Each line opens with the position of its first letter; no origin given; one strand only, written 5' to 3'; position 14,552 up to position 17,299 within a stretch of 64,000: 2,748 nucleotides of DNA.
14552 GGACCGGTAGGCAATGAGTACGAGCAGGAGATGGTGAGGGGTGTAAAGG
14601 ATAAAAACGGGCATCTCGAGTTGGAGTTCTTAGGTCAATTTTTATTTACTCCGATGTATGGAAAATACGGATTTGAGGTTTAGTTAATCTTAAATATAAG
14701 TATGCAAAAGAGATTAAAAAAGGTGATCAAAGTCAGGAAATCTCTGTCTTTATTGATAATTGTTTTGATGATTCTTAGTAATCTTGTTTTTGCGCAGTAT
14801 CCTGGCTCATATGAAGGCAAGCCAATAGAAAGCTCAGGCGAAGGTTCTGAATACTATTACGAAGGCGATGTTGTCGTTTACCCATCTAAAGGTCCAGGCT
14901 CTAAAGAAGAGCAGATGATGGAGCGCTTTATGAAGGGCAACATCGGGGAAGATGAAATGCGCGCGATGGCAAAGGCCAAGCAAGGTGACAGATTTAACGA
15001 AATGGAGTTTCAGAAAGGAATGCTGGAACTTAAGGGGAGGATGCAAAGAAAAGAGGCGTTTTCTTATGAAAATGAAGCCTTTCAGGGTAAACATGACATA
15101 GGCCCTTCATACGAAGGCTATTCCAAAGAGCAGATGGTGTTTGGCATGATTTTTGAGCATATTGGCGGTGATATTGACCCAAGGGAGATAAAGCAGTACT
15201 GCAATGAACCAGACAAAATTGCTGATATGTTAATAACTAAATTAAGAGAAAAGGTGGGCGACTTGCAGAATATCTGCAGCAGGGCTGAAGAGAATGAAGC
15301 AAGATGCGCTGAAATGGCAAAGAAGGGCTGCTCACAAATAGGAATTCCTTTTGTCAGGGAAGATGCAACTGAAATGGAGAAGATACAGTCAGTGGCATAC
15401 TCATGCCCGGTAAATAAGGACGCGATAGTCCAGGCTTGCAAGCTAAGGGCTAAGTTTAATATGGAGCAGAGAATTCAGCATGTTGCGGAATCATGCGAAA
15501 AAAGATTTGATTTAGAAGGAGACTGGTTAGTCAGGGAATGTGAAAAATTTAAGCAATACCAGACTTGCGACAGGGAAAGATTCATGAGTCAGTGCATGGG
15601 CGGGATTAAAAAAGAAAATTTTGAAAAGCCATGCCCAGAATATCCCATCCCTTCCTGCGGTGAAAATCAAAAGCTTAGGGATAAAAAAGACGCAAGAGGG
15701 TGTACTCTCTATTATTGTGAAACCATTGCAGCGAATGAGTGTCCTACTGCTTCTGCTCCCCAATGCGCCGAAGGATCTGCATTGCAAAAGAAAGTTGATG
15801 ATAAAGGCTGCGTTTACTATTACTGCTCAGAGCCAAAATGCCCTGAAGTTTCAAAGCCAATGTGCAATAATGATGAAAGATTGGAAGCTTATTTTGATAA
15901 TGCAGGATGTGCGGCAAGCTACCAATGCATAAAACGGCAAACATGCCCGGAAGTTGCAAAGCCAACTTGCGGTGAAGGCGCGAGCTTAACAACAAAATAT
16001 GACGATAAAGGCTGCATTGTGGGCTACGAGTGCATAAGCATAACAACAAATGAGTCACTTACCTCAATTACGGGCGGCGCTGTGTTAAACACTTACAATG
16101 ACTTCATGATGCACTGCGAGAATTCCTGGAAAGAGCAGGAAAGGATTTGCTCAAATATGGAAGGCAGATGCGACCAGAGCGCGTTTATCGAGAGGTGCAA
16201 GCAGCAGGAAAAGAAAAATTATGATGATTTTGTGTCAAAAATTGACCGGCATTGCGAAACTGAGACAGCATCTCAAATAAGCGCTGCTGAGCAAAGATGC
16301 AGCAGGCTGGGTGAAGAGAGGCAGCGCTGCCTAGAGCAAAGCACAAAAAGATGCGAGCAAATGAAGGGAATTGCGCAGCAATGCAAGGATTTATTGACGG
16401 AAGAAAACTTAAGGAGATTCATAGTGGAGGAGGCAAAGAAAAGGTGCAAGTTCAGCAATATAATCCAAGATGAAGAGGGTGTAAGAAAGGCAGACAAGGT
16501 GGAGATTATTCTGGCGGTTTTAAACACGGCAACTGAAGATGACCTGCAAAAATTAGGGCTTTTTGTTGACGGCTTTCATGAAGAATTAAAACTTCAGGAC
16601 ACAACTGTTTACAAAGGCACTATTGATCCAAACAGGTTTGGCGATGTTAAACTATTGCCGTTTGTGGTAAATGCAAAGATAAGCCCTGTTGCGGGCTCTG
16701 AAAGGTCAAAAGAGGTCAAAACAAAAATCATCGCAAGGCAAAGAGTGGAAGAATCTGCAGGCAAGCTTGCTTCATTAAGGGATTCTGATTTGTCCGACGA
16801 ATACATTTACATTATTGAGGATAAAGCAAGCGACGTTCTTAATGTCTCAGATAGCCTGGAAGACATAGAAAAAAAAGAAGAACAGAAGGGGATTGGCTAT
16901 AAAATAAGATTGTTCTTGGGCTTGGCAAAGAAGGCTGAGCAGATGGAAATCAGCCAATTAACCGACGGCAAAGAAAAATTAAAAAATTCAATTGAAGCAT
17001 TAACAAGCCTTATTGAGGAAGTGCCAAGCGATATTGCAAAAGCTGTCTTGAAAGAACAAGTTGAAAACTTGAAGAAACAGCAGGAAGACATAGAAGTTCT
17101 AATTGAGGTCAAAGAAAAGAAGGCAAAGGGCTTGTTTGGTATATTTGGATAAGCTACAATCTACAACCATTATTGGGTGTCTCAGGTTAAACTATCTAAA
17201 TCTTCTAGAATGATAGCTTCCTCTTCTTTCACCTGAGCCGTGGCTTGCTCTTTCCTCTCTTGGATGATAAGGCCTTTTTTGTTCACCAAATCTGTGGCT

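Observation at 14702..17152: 816-aa secreted protein with four tandem Cys-rich ~32-aa modules and coiled-coil tail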

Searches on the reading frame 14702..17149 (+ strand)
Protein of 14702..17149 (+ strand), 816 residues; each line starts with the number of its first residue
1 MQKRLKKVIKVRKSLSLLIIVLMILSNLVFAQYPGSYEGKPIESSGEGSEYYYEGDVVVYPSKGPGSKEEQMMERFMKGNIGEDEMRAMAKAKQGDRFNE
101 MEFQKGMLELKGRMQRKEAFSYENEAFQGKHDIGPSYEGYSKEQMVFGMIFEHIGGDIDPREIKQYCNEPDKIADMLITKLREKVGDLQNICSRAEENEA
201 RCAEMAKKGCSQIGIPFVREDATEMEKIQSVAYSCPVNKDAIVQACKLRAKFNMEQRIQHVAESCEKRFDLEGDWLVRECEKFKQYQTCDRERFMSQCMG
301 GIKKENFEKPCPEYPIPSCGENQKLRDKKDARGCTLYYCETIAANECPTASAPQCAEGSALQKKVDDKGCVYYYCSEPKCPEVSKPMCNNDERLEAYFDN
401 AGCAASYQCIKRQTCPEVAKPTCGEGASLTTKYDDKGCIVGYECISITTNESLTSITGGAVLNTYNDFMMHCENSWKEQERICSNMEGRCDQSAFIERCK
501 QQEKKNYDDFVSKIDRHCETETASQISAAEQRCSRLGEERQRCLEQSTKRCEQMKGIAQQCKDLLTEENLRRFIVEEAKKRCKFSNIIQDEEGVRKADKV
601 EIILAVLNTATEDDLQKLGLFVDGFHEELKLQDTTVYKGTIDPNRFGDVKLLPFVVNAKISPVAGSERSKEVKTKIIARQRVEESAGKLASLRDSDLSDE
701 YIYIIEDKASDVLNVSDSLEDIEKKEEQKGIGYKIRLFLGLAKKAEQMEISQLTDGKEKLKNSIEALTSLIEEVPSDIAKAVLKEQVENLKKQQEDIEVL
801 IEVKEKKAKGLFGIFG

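Call 4: search_protein_families(library=pfam, proteins=[window:14702-17149:+], max_evalue=10)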
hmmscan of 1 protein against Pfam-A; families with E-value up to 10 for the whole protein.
window:14702-17149:+ (816 aa): 2 families
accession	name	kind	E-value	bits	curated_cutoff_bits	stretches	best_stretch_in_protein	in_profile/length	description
PF03732.24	Retrotrans_gag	-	0.28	11.8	24.1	0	565-625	32-95/97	Retrotransposon gag protein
PF05553.16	DUF761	-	0.47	10.5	22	1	621-633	11-23/36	Cotton fibre expressed protein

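Call 5: search_protein_families(library=ncbifam, proteins=[window:14702-17149:+], max_evalue=10)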
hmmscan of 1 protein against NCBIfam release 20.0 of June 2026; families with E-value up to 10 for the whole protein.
window:14702-17149:+ (816 aa): 0 families

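Call 6: find_homologous_proteins(query=window:14702-17149:+, max_evalue=0.001)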
Query window:14702-17149:+ (816 aa): 78 proteins with E <= 0.001 among 3189 candidates.
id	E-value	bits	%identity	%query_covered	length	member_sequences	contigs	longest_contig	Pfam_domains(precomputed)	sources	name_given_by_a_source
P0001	0.0e+0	1839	100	100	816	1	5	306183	-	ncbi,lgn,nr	ncbi:hypothetical protein HYW20_05100 [Candidatus Woesearchaeota archaeon]|nr:hypothetical protein [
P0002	0.0e+0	1447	73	98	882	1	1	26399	-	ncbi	-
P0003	0.0e+0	1307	72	99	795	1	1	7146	-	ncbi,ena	-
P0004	0.0e+0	1259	63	99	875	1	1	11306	-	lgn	-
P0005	0.0e+0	1209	60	98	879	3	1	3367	-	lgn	-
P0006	0.0e+0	1206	61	99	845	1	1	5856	-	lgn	-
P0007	0.0e+0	1205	58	99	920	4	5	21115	-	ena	-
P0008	0.0e+0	1202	63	99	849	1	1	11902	-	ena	-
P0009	0.0e+0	1194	62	99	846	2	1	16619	-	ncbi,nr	ncbi:MAG: hypothetical protein Q8R04_07585 [Nanoarchaeota archaeon]|nr:hypothetical protein [Nanoarc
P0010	0.0e+0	1185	65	62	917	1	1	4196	-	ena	-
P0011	0.0e+0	1182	58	99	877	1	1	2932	-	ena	-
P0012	0.0e+0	1174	52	99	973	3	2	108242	-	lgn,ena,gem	-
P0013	0.0e+0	1149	54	98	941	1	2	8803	-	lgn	-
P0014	0.0e+0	1145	57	99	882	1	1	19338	-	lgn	-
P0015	0.0e+0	1143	45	99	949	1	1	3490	-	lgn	-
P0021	0.0e+0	1117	58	99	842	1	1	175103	-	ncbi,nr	ncbi:hypothetical protein HYX08_00865 [Candidatus Woesearchaeota archaeon]|nr:hypothetical protein [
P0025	0.0e+0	1103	63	62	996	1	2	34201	-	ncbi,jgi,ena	-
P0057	3.6e-283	960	61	58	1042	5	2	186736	-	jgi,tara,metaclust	jgi:hypothetical protein|tara:strand:- start:30141 stop:33269 length:3129 start_codon:yes stop_codon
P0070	7.9e-245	833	62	50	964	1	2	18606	-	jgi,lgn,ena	-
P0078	1.4e-114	402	59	37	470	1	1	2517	PF22608.3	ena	-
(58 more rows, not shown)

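Call 7: search_solved_structures(query=window:14702-17149:+, max_evalue=10, show_alignments=2)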
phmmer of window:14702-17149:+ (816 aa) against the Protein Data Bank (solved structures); distinct sequences matched with E-value up to 10: 3.
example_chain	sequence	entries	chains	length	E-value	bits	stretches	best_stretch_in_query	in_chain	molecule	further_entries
3a8p_A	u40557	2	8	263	0.29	12.6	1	331-399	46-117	T-lymphoma invasion and metastasis-inducing protein 2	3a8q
9l94_W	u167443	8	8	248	0.9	10.9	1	641-736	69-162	Large ribosomal subunit protein uL4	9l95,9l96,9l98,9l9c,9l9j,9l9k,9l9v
1clo_H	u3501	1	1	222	2.8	9.3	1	370-457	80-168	A5B7 MONOCLONAL ANTIBODY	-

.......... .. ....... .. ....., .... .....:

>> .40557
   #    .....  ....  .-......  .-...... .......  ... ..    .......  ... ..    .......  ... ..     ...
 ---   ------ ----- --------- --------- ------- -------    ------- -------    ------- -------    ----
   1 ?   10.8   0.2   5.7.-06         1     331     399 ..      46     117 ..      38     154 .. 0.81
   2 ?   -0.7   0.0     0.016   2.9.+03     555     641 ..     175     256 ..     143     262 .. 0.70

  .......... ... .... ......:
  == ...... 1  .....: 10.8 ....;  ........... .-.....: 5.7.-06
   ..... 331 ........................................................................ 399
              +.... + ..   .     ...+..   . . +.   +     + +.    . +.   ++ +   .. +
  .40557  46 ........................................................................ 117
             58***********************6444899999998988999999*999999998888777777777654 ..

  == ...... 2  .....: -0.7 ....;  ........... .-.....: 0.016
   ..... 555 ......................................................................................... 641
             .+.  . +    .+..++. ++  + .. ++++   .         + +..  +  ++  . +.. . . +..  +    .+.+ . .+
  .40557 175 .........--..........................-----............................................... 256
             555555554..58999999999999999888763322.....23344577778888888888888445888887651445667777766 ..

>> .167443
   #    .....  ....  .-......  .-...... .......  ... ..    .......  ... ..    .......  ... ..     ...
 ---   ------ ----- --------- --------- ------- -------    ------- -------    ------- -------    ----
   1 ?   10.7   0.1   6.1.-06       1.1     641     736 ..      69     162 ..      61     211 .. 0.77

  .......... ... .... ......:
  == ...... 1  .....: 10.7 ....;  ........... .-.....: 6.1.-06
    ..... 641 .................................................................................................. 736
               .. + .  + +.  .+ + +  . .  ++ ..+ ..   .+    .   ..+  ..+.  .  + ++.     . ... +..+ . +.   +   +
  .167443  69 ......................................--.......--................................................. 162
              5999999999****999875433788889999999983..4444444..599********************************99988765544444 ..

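Call 13: search_protein_families(library=pfam, alignment_id=A1, max_evalue=0.01)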
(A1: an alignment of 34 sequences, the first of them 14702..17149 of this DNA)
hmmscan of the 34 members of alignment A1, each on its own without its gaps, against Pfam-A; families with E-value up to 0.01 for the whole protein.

A. member 1, window:14702-17149:+ (816 aa): 0 families

B. families by the number of members that match (of 34 scanned): 4 families
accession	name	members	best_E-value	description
PF18911.6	PKD_4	1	0.0021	PKD domain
PF18495.6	VbhA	1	0.0028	Antitoxin VbhA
PF03672.18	UPF0154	1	0.0065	Uncharacterised protein family (UPF0154)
PF05553.16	DUF761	1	0.0091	Cotton fibre expressed protein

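Call 14: search_protein_families(library=pfam, proteins=[P0078, P0070, P0057, P0025], max_evalue=0.1)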
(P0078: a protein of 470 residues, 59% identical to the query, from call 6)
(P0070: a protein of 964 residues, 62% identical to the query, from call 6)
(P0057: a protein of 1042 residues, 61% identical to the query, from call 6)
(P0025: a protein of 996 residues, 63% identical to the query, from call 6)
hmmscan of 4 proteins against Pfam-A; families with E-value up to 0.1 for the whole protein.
P0078 (470 aa): 2 families
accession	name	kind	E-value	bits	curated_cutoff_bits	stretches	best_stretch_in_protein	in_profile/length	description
PF22608.2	DNAX_ATPase_lid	-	2.6e-06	27.5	27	1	297-334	11-48/49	DNA polymerase III clamp loader subunit, ATPase lid domain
PF12169.13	DNA_pol3_gamma3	-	0.0025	18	24.4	1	340-466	4-128/143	DNA polymerase III subunits gamma and tau domain III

P0070 (964 aa): 4 families
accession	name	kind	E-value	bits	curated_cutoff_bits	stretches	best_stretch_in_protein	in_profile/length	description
PF18911.6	PKD_4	-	0.0021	18.5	27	1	508-569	22-69/85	PKD domain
PF05553.16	DUF761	-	0.0091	16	22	0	769-781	11-23/36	Cotton fibre expressed protein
PF25568.1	AAA_lid_At3g28540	-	0.014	15.7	27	1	904-957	17-68/75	At3g28540-like, AAA+ ATPase lid domain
PF07244.20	POTRA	-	0.06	14.5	21.3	0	146-186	14-54/79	Surface antigen variable number repeat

P0057 (1042 aa): 0 families

P0025 (996 aa): 0 families

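Call 19: find_encoding_contigs(protein=P0021, flank=6000, max_places=1)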
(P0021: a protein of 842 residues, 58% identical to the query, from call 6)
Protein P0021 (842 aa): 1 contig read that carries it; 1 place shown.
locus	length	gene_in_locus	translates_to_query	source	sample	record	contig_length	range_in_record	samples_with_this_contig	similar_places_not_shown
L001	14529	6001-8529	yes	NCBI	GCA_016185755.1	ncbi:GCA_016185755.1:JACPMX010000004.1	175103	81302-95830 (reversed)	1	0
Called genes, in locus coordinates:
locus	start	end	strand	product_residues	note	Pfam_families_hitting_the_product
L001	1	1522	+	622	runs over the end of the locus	PF00270:DEAD (faint), PF04851:ResIII (weak), PF06733:DEAD_2, PF00271:Helicase_C (weak), PF13307:Helicase_C_2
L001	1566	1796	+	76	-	-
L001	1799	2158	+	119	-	PF01850:PIN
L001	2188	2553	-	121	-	-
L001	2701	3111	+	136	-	-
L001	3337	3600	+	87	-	-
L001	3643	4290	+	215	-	PF04493:Endonuclease_5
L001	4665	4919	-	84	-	PF04193:PQ-loop, PF03083:MtN3_slv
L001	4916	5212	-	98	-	PF01883:FeS_assembly_P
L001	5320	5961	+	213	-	PF01135:PCMT, PF08704:GCD14, PF01189:Methyltr_RsmB-F (weak), PF13847:Methyltransf_31, PF13649:Methyltransf_25 (weak)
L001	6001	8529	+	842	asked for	-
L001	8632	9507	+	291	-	PF00924:MS_channel_2nd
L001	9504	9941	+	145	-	PF03352:Adenine_glyco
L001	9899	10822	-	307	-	PF17773:UPF0176_N, PF00581:Rhodanese, PF12368:Rhodanese_C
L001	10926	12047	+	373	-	PF05559:DUF763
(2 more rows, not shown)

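Call 20: find_encoding_contigs(protein=P0057, flank=6000, max_places=1)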
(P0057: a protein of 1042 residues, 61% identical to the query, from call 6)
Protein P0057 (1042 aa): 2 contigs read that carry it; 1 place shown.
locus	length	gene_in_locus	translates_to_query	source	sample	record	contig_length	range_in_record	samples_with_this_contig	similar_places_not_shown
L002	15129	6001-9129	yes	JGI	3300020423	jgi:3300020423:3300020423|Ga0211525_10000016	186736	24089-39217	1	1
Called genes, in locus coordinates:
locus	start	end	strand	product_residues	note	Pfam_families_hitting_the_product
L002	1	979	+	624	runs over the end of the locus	PF00270:DEAD (weak), PF04851:ResIII, PF00271:Helicase_C (faint), PF06733:DEAD_2, PF13307:Helicase_C_2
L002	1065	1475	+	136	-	-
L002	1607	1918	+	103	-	-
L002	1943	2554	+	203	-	PF04493:Endonuclease_5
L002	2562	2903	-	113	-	PF01883:FeS_assembly_P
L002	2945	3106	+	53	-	-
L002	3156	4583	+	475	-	PF00501:AMP-binding (weak)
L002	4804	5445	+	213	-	PF01135:PCMT, PF01596:Methyltransf_3 (weak), PF08704:GCD14 (weak), PF06325:PrmA (weak), PF02475:TRM5-TYW2_MTfase (weak), PF13847:Methyltransf_31, PF13649:Methyltransf_25 (weak)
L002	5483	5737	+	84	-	PF14076:DUF4258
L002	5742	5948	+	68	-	PF10049:DUF2283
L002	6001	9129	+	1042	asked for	-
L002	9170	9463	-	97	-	-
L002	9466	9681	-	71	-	-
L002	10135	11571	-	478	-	-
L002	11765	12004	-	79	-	-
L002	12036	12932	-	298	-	PF17773:UPF0176_N, PF00581:Rhodanese, PF12368:Rhodanese_C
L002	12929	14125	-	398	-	-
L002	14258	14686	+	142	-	PF00254:FKBP_C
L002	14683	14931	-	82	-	-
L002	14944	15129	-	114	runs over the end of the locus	-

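Call 21: find_encoding_contigs(protein=P0012, flank=6000, max_places=1)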
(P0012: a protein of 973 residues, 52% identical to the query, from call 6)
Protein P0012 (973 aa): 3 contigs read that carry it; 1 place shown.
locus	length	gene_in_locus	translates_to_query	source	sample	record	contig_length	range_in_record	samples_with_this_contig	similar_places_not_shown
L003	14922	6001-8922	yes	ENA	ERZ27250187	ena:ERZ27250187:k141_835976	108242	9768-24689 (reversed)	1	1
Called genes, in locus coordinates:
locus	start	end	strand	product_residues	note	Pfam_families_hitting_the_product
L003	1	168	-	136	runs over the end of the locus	PF01850:PIN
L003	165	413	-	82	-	-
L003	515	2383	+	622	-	PF00270:DEAD (weak), PF04851:ResIII (faint), PF06733:DEAD_2, PF00271:Helicase_C (weak), PF13307:Helicase_C_2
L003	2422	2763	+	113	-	-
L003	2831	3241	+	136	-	-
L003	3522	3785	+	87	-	-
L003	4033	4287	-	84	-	PF04193:PQ-loop, PF03083:MtN3_slv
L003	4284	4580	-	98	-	PF01883:FeS_assembly_P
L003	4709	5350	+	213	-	PF01135:PCMT, PF01596:Methyltransf_3 (weak), PF08704:GCD14, PF01209:Ubie_methyltran (weak), PF01189:Methyltr_RsmB-F (weak), PF13847:Methyltransf_31, PF13649:Methyltransf_25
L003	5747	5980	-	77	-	-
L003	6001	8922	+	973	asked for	-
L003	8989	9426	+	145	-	PF03352:Adenine_glyco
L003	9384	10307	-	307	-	PF17773:UPF0176_N, PF00581:Rhodanese, PF12368:Rhodanese_C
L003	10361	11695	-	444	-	PF00270:DEAD, PF04851:ResIII, PF00271:Helicase_C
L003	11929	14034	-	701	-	PF04945:YHS, PF00122:E1-E2_ATPase, PF00702:Hydrolase, PF08282:Hydrolase_3 (weak)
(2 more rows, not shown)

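Call 24: predict_structure(alignment_id=A2)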
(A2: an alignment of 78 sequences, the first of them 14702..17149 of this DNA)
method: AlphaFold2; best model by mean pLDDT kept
length: 816 residues; sequences in the alignment: 78
mean_pLDDT: 77.8   pTM: 0.46
mean pLDDT of the five models: 77.8, 77.5, 77.2, 74.5, 73.7
residues with pLDDT >= 90: 182; 70-90: 446; 50-70: 108; < 50: 80
segments of 3 or more residues with pLDDT < 50: 1-9, 29-39, 63-66, 117-131, 448-460, 665-668, 675-689, 814-816
pLDDT, mean of each block of 10 residues (from residue 1): 40 73 65 37 61 78 53 63 82 89 82 52 35 66 88 83 84 94 91 92 89 85 87 92 94 91 94 89 86 90 73 81 81 80 62 84 84 86 90 88 88 80 81 82 68 41 78 89 78 90 92 92 92 89 90 91 93 89 58 76 86 86 88 84 83 80 57 46 43 58 69 63 70 73 80 87 85 81 82 86 80 47
secondary structure, 60 per line:
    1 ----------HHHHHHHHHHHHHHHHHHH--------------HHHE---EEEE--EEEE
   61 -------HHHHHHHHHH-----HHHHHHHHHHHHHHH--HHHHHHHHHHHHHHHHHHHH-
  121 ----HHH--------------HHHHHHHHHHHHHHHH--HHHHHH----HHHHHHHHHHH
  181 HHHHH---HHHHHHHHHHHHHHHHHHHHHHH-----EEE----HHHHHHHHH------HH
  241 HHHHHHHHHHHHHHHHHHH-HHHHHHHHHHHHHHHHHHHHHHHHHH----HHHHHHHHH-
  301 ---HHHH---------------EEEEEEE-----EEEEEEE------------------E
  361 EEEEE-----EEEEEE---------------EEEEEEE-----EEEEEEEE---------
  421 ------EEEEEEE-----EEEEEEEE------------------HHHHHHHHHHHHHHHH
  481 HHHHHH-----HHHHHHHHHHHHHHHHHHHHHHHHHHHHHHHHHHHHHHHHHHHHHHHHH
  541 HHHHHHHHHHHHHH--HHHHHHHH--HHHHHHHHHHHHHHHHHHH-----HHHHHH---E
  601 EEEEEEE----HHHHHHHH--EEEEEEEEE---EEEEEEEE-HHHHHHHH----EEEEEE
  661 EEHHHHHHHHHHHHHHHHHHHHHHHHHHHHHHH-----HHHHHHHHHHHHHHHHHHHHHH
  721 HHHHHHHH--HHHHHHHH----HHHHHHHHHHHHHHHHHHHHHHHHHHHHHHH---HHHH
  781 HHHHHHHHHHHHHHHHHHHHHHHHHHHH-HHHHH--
elements in order (helices of 4 or more, strands of 3 or more residues): H11-29 E51-54 E57-60 H68-77 H83-97 H100-119 H142-157 H160-165 H170-185 H189-211 E217-219 H224-232 H239-259 H261-286 H291-299 H304-307 E323-329 E335-341 E360-365 E371-376 E392-398 E404-411 E427-433 E439-446 H465-486 H492-554 H557-564 H567-585 H591-596 E600-607 H612-619 E622-630 E634-641 H643-650 E655-662 H663-693 H699-728 H731-738 H743-773 H777-808 H810-814
